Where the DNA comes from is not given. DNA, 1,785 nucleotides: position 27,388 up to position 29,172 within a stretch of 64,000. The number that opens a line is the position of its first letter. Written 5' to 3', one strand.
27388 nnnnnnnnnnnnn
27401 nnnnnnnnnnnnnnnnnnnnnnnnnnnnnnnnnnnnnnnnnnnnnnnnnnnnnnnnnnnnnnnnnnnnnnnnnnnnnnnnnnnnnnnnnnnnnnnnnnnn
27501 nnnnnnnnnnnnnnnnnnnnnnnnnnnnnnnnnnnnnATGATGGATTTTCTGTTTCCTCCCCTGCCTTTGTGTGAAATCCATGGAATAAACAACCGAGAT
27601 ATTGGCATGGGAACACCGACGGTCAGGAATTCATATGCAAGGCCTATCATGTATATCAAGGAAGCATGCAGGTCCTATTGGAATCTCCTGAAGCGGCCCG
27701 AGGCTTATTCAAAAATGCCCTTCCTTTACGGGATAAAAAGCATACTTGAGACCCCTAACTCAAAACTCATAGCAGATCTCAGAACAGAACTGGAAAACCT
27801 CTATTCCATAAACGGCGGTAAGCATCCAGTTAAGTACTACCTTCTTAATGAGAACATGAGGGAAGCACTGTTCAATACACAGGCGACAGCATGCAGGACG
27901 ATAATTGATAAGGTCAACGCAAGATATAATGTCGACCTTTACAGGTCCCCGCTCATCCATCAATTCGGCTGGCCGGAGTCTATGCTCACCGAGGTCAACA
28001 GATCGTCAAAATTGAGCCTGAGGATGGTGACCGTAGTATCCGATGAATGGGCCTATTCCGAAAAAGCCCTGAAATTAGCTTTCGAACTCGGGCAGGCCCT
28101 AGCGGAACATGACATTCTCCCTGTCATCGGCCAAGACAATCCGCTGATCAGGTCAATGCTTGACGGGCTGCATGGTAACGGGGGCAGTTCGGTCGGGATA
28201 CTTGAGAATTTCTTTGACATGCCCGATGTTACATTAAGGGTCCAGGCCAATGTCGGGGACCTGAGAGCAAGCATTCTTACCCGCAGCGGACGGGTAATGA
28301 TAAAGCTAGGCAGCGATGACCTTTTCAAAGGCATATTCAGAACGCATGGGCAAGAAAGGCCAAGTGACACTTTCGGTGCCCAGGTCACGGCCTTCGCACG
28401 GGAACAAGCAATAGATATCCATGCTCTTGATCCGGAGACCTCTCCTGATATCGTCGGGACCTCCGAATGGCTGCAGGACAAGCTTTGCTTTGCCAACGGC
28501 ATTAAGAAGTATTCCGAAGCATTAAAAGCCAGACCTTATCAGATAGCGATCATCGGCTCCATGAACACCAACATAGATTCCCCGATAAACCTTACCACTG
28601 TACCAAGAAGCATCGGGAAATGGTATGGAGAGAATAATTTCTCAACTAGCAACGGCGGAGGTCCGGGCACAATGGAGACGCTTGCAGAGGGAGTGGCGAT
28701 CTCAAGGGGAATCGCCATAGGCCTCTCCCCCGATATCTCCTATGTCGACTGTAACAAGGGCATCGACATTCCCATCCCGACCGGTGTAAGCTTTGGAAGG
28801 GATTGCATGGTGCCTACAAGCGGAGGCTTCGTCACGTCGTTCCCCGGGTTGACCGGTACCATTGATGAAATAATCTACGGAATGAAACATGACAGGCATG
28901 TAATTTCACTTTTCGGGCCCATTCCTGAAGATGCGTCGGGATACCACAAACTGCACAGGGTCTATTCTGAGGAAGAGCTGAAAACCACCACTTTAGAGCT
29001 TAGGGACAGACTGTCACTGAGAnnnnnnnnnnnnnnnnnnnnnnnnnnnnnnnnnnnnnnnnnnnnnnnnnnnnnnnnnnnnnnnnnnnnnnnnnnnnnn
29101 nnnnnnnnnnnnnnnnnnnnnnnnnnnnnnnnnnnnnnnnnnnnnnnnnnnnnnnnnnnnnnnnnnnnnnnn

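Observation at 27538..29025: Orphan 495-aa protein with a LOG/SLOG-type Rossmann domain between tRNA-Lys and tRNA-Arg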

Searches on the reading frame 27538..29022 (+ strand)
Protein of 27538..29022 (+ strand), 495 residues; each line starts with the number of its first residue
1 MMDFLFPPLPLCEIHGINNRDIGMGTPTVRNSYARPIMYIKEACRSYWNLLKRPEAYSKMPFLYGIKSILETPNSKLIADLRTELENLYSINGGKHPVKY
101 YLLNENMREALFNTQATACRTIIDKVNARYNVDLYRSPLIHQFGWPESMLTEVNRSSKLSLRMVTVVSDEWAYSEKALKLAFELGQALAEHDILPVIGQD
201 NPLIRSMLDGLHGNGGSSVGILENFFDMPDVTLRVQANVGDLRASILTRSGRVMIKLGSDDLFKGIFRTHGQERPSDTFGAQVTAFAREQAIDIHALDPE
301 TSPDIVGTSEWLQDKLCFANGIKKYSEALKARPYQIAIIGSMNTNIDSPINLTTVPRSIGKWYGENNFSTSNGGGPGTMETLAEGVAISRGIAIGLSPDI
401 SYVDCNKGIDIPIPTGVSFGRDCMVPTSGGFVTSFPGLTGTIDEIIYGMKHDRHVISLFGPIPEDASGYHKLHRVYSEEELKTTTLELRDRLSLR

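Call 3: search_protein_families(library=pfam, proteins=[window:27538-29022:+], max_evalue=10)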
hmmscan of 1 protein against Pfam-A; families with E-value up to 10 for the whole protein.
window:27538-29022:+ (495 aa): 2 families
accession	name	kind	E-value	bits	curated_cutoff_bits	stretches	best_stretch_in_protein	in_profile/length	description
PF18306.6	LDcluster4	-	3.4e-25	88.9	26.3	2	334-459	2-124/151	SLOG cluster4 family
PF13837.12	Myb_DNA-bind_4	-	0.08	13.8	27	1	79-131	13-67/89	Myb/SANT-like DNA-binding domain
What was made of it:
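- On SLOG cluster 4 (PF18306): 88.9 bits against 26.3, E 3.4e-25 (call 3).
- Checked: The SLOG resemblance is far beyond chance: PF18306 LDcluster4 E 3.4e-25, 88.9 bits against a cutoff of 26.3 (call 3).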

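Call 4: search_protein_families(library=ncbifam, proteins=[window:27538-29022:+], max_evalue=10)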
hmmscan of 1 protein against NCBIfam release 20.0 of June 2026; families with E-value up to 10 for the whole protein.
window:27538-29022:+ (495 aa): 2 families
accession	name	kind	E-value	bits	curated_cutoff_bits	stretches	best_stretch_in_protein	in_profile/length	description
TIGR00725.1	TIGR00725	hypoth_equivalog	9.8e-18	64.1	106.9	2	334-461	2-124/159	TIGR00725 family protein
TIGR00730.1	TIGR00730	subfamily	1.4e-05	24.9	96.35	2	359-446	24-114/178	TIGR00730 family Rossman fold protein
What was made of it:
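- On TIGR00725 family: 64.1 bits against 106.9 (call 4).
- On LOG family (TIGR00730 / PF03641): TIGR00730 gives 24.9 bits against 96.35 (call 4).
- Closest known: Pfam PF18306 LDcluster4. Different: It is below the TIGR00725 cutoff (64.1 against 106.9; call 4).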

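Call 5: search_protein_families(library=padloc, proteins=[window:27538-29022:+], max_evalue=10)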
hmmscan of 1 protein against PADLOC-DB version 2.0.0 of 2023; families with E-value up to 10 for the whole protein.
window:27538-29022:+ (495 aa): 0 families
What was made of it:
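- On Nucleotide-signalling conflict/defence systems with SLOG components: PADLOC gives 0 families for the protein (call 5).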

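Call 6: search_solved_structures(query=window:27538-29022:+, max_evalue=10, show_alignments=2)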
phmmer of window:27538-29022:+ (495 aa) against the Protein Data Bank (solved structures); distinct sequences matched with E-value up to 10: 11.
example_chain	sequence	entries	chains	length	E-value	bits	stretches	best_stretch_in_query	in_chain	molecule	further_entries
5zi9_A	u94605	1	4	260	4.7e-10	41.8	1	287-448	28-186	Cytokinin riboside 5'-monophosphate phosphoribohydrolase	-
6wvs_A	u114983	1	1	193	7.9e-06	27.8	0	147-181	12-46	DeNovoTIM15 hyperstable de novo TIM barrel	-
5wq3_A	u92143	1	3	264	1.6e-05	26.9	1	327-446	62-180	Cytokinin riboside 5'-monophosphate phosphoribohydrolase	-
1rcu_A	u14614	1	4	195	2.7e-05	26.1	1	336-458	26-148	conserved hypothetical protein VT76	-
2iz5_A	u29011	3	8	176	6.3e-05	24.9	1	338-466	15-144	MOCO CARRIER PROTEIN | MOLYBDENUM COFACTOR CARRIER PROTEIN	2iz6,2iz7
6y01_AAA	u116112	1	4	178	0.00048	22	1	371-458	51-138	p450 cytochrome, putative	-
1weh_A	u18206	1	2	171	0.0025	19.6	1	359-447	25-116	Conserved hypothetical protein TT1887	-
1wek_A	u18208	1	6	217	0.0068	18.1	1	358-445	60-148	hypothetical protein TT1465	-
6yqx_A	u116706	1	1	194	0.032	15.9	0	147-181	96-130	de novo designed TIM barrel DeNovoTIM13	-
7p12_A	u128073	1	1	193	0.17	13.6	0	147-181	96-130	DeNovoTIM13-SB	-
9us2_A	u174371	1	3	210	0.52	11.9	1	360-445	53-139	Cytokinin riboside 5'-monophosphate phosphoribohydrolase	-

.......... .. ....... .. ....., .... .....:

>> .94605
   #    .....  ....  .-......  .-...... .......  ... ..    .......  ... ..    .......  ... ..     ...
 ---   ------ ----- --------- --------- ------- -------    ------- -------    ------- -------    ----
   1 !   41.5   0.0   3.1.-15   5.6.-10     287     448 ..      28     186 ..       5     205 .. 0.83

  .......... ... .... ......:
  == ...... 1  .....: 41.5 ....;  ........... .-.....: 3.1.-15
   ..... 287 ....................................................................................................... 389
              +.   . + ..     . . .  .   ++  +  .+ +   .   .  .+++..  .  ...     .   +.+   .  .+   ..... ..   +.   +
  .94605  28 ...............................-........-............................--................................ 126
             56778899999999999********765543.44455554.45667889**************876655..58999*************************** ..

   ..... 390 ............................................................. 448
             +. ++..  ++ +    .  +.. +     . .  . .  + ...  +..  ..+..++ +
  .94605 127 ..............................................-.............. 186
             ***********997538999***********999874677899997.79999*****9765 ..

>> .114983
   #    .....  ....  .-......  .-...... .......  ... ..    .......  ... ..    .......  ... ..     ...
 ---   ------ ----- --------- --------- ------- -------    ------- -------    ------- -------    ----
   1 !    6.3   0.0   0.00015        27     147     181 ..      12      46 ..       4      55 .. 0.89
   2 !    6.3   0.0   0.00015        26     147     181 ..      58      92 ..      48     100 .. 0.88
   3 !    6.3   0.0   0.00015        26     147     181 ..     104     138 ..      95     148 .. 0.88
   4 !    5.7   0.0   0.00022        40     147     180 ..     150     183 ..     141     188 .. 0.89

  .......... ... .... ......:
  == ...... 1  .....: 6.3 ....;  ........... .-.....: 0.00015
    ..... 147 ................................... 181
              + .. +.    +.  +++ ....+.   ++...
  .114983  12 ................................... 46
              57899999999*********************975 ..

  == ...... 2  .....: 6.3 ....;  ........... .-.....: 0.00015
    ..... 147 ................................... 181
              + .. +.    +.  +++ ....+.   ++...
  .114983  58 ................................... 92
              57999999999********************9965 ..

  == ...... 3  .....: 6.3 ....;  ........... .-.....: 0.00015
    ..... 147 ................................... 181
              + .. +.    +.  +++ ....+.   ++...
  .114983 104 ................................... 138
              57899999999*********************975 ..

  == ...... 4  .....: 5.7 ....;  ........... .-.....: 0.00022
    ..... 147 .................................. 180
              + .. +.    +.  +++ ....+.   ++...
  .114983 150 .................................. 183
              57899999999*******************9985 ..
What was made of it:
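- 28798..28800 (+): R421, aligned with the catalytic Arg of LOG enzymes. The next residue is Asp instead of the essential Lys. Alignment in call 6.
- On LOG family (TIGR00730 / PF03641): R421 aligns with the Arg, but the next residue is D422 (call 6 alignment).
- Checked: The PDB phmmer search gives type-II LOG 5zi9 at 4.7e-10 (call 6).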

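Call 8: find_homologous_proteins(query=window:27538-29022:+)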
Query window:27538-29022:+ (495 aa): 1 proteins with E <= 0.001 among 8000 candidates.
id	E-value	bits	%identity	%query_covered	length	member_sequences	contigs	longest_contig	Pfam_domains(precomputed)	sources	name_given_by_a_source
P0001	0.0e+0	1079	100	95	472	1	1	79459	PF18306.7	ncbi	-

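Call 11: find_encoding_contigs(protein=P0001, flank=10000)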
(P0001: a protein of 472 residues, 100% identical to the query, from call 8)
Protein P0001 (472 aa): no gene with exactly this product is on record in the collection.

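Call 12: list_cluster_members(proteins=[P0001])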
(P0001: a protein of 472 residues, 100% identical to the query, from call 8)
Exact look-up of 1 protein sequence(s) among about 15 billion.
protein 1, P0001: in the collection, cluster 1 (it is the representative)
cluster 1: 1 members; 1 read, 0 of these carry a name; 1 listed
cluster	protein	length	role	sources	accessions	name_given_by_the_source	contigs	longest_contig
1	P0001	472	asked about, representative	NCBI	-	-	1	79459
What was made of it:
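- Only one cluster at 90% identity in 5.8 billion proteins (calls 8, 12).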

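Call 24: predict_structure(protein=window:27604-29022:+)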
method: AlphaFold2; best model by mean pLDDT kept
length: 473 residues; sequences in the alignment: 1
mean_pLDDT: 33.1   pTM: 0.23
mean pLDDT of the five models: 33.1, 28.0, 26.9, 26.2, 25.8
residues with pLDDT >= 90: 0; 70-90: 0; 50-70: 9; < 50: 464
segments of 3 or more residues with pLDDT < 50: 1-52, 54-59, 62-97, 110-473
pLDDT, mean of each block of 10 residues (from residue 1): 33 35 40 38 41 48 43 36 38 47 49 41 38 32 28 41 44 36 36 30 30 28 29 29 25 27 23 27 28 27 28 25 25 26 27 27 25 26 26 26 26 31 37 36 34 44 38 32
secondary structure, 60 per line:
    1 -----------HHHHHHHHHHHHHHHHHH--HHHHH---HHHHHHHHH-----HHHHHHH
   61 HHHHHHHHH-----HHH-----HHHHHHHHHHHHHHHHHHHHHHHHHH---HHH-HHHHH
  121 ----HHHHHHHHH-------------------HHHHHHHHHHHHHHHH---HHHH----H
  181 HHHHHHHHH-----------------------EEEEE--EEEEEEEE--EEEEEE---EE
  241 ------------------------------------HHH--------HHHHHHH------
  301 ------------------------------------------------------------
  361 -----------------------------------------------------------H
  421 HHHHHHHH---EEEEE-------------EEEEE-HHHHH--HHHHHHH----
elements in order: H12-29 H32-36 H40-48 H54-69 H83-108 H116-120 H125-133 H153-168 H172-175 H180-189 E213-217 E220-227 E230-235 H288-294 H420-428 E432-436 E450-454 H456-460 H463-469
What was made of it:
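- Tried and rejected: Single-sequence AF2 gave an unusable model, pLDDT 33 (call 24).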

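Call 25: search_protein_representatives(protein=window:27538-29022:+)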
Query: 495 residues. Proteins with E-value up to 0.001 (for the whole library): 346; up to 1e-10: 7; up to 1e-30: 3. The best 150 are listed.
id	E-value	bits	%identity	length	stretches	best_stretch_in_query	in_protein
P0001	0.0e+00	1079.1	100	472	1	24-495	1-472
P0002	1.7e-59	218.1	33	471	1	28-481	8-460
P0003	4.6e-59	216.7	33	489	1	28-476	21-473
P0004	4.6e-15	71.5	26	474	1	122-458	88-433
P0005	1.1e-12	63.7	34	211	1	334-462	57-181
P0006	1.9e-11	59.6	34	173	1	336-460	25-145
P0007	5.5e-11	58.1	33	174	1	335-460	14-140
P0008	2.5e-10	55.9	34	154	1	356-480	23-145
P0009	3.0e-10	55.6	32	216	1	328-462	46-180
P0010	3.3e-10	55.5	36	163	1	335-458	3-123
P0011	5.1e-10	54.9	33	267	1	356-458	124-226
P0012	6.2e-10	54.6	32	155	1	335-458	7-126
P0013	6.9e-10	54.5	31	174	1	332-457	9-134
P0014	1.0e-09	53.9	29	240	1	323-465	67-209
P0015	1.3e-09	53.5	33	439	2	151-256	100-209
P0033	3.5e-08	48.8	27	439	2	336-459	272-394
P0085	1.5e-06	43.5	24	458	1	113-457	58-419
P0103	4.2e-06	42.0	26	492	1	152-470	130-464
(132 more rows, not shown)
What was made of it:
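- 27607..29025 (+): Most likely coding sequence: 472 aa, soluble, with no predicted transmembrane segment. P0001 starts at M24 (call 25).
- Checked: Exhaustive HMMER finds two full-length relatives at 33% identity and four at ~20-26% (call 25).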

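Call 28: find_homologous_proteins(query=A1, max_evalue=0.00001)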
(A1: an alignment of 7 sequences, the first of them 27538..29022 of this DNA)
Query A1 (7 sequences) (495 aa, profile of the alignment): 1 proteins with E <= 0.00001 among 8000 candidates.
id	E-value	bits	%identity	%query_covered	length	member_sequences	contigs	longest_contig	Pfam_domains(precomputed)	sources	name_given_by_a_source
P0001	3.4e-160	552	100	95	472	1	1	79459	PF18306.7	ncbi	-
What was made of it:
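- Checked: The word-indexed search of 5.8 billion proteins finds only the protein itself (calls 8, 28).
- Tried and rejected: Word-indexed homologue search with the protein and with the 7-sequence profile returned only the protein itself (calls 8, 28).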

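Call 29: find_encoding_contigs(protein=P0002, flank=10000)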
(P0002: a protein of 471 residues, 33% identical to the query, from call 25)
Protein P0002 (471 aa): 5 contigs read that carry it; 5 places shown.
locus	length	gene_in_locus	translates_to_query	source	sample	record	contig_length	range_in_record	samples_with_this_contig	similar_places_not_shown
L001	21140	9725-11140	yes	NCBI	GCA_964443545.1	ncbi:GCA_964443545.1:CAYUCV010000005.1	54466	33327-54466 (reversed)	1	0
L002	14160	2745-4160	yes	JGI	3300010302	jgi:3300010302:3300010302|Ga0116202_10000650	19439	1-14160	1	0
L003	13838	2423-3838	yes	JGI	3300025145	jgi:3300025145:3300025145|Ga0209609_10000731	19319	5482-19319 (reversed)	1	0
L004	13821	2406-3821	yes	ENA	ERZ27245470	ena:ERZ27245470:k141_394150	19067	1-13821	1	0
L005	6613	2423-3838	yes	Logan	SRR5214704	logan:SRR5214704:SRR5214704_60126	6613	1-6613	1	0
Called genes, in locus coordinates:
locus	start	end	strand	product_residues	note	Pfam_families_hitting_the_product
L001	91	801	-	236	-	PF01427:Peptidase_M15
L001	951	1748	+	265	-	PF01209:Ubie_methyltran, PF02353:CMAS (weak), PF13489:Methyltransf_23, PF05175:MTS, PF13847:Methyltransf_31, PF08241:Methyltransf_11, PF08242:Methyltransf_12, PF13649:Methyltransf_25, +1 more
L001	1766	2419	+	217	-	PF04989:RMNT_CmcI (weak), PF13578:Methyltransf_24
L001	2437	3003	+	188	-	PF02525:Flavodoxin_2, PF03358:FMN_red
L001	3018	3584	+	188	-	-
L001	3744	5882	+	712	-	PF13191:AAA_16 (weak), PF23569:NBD_SMAX1, PF00004:AAA, PF17871:AAA_lid_9, PF00004:AAA, PF07724:AAA_2, PF07728:AAA_5, PF10431:ClpB_D2-small, +8 more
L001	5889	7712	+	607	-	PF05170:AsmA, PF05359:DUF748, PF13116:YhdP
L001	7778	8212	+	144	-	PF13801:Metal_resist, PF07813:LTXXQ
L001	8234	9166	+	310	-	-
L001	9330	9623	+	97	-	PF00076:RRM_1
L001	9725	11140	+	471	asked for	PF18306:LDcluster4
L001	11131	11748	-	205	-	PF14371:DUF4412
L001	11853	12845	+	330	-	PF01916:DS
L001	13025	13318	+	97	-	PF02001:DUF134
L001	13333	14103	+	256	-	PF05175:MTS, PF06325:PrmA, PF01135:PCMT, PF01209:Ubie_methyltran, PF13489:Methyltransf_23, PF13847:Methyltransf_31, PF08241:Methyltransf_11, PF08242:Methyltransf_12, +3 more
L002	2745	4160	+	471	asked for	PF18306:LDcluster4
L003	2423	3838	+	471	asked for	PF18306:LDcluster4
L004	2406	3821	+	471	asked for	PF18306:LDcluster4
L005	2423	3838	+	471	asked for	PF18306:LDcluster4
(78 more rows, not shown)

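Call 32: find_related_loci(query=A2, collection=genome_contigs, flank=10000)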
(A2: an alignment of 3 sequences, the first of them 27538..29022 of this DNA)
Query A2 (495 aa) in genome_contigs; peptide patterns used: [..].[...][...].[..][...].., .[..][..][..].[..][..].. (x = any residue, [..] = any of these).
68 stretches matched a pattern; 2 encode a relative of the query (tblastn E <= 1e-3); 2 distinct loci.
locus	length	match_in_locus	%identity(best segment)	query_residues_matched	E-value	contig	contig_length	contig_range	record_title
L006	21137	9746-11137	31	28-492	7e-66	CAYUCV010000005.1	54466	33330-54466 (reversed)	MAG TPA_asm: uncultured bacterium isolate SRP098346_co1_447 genome assembly, contig: NODE_245_length_54466_cov_12.886016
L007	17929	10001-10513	30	319-493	7e-8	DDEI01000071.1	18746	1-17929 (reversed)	MAG TPA_asm: Flavobacteriales bacterium UBA1958 UBA1958_contig_9337, whole genome shotgun sequence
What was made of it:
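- Tried and rejected: It returned only the P0002 MAG and one single-domain hit (call 32).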

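Call 34: find_encoding_contigs(protein=P0003, flank=10000, max_places=4)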
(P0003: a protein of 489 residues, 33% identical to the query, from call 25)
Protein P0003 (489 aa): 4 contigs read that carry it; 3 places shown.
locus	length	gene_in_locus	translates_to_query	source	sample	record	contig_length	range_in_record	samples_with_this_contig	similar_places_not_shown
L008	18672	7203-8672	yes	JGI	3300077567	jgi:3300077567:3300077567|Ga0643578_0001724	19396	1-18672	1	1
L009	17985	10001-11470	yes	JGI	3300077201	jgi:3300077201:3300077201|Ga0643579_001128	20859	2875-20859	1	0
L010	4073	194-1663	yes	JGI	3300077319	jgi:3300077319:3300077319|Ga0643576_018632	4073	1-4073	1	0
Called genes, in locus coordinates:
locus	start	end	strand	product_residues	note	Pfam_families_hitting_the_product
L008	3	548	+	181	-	?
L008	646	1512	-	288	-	-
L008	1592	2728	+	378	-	PF02156:Glyco_hydro_26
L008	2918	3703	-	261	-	-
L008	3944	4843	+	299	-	PF00801:PKD (faint), PF13927:Ig_3 (faint), PF18911:PKD_4 (faint), PF22352:K319L-like_PKD (faint)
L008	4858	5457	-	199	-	PF27217:AF_0155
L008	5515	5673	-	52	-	PF12797:Fer4_2, PF12837:Fer4_6, PF13237:Fer4_10, PF00037:Fer4, PF14697:Fer4_21 (weak), PF12838:Fer4_7 (faint)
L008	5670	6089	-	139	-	PF02082:Rrf2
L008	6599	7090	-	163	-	-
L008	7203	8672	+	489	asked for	PF18306:LDcluster4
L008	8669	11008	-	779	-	PF13692:Glyco_trans_1_4 (faint), PF00534:Glycos_transf_1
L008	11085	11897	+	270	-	PF01061:ABC2_membrane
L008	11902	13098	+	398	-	PF00005:ABC_tran, PF14524:Wzt_C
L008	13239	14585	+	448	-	PF13489:Methyltransf_23, PF07021:MetW (weak), PF08241:Methyltransf_11, PF08242:Methyltransf_12, PF13649:Methyltransf_25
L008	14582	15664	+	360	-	PF20706:GT4-conflict (weak), PF00534:Glycos_transf_1, PF13692:Glyco_trans_1_4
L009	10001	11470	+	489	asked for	PF18306:LDcluster4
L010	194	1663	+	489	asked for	PF18306:LDcluster4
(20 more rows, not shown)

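Call 35: find_related_loci(query=A2, collection=metagenome_contigs, flank=8000)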
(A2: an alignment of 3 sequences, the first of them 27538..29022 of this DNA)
Query A2 (495 aa) in metagenome_contigs; peptide patterns used: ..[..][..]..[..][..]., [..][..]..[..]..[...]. (x = any residue, [..] = any of these).
148 stretches matched a pattern; 3 encode a relative of the query (tblastn E <= 1e-3); 3 distinct loci.
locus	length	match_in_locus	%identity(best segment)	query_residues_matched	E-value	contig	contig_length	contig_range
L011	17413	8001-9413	32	28-494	8e-66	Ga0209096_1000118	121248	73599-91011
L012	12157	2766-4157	31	28-492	9e-66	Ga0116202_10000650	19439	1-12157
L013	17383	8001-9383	31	31-492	6e-63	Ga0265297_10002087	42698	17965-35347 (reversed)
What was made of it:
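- Tried and rejected: The metagenome scan added two loci of the P0002/P0003 types (call 35).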

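Call 36: find_related_loci(query=A2, collection=viral_contigs, flank=8000)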
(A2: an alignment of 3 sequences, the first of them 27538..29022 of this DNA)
Query A2 (495 aa) in viral_contigs; peptide patterns used: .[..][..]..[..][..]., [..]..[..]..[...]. (x = any residue, [..] = any of these).
80 stretches matched a pattern, but none encodes a relative of the query by tblastn (E <= 1e-3).
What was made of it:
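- On Nucleotide-signalling conflict/defence systems with SLOG components: No relative was found on viral contigs (call 36).
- Absent from viral contigs (call 36).
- Tried and rejected: The viral scan found none (call 36).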

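Call 42: find_encoding_contigs(protein=P0004, flank=6000, max_places=2)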
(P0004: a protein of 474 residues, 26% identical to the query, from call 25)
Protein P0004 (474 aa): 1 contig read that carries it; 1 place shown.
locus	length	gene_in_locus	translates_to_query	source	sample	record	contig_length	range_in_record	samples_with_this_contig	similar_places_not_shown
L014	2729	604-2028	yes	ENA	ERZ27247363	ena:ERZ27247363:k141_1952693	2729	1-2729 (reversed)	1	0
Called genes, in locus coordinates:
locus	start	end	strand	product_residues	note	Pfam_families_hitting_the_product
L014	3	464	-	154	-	?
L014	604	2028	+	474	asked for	PF18306:LDcluster4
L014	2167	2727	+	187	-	?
